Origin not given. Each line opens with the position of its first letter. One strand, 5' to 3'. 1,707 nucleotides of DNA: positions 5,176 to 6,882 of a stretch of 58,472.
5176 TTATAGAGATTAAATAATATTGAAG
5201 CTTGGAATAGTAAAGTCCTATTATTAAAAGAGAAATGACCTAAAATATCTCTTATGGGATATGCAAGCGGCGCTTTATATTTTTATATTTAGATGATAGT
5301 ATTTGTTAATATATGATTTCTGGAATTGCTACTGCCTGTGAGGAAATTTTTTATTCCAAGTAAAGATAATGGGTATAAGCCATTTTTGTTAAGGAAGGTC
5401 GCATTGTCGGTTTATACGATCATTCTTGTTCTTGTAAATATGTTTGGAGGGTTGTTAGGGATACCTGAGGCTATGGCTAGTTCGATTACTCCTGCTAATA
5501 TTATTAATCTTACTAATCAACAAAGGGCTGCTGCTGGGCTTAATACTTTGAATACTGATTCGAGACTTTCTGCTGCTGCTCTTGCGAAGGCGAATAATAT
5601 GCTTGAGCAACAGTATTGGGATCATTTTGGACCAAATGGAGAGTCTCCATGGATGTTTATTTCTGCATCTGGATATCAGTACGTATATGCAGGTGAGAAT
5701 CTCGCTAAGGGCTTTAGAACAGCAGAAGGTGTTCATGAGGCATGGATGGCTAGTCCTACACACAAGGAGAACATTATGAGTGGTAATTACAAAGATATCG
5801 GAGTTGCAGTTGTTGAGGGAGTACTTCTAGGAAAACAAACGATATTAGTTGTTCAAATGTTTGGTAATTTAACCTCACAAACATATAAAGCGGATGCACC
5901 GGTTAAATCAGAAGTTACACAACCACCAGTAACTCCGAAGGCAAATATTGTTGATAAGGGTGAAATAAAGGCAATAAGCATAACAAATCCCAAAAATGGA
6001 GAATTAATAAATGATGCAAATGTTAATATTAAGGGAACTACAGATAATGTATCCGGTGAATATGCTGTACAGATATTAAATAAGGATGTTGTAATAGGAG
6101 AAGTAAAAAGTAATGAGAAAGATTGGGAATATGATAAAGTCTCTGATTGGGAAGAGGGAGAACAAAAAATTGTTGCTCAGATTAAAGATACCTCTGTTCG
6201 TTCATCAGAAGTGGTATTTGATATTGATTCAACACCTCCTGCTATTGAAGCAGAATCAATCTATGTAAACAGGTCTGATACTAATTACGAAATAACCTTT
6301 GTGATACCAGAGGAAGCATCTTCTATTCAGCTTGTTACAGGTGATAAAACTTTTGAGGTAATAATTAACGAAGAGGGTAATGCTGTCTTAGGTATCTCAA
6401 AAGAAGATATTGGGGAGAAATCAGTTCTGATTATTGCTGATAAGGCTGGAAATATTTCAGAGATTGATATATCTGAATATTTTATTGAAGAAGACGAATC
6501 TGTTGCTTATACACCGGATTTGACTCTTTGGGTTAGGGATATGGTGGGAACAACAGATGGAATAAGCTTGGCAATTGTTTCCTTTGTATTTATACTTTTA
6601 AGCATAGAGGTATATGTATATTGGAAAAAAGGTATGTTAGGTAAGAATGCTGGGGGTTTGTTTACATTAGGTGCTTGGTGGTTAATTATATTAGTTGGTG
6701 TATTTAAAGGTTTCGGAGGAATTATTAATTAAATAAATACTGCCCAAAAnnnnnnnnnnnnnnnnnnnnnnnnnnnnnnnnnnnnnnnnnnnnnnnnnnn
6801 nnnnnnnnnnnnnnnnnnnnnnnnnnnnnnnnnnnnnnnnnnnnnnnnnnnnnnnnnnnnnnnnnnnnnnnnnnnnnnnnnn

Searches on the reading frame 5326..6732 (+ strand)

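Call 25: search_protein_families(library=ncbifam, proteins=[window:5326-6732:+], max_evalue=0.01)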
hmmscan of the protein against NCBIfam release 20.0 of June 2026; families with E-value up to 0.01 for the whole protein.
window:5326-6732:+ (468 aa): 2 families
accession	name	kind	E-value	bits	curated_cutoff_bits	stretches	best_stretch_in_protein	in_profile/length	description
TIGR02909.1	spore_YkwD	subfamily_domain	9e-33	112.9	171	1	58-179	7-125/127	uncharacterized protein, YkwD family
NF052539.1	DivAsocLipDalA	equivalog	1.5e-17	63.9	200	1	56-163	48-155/169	divisome-associated lipoprotein DalA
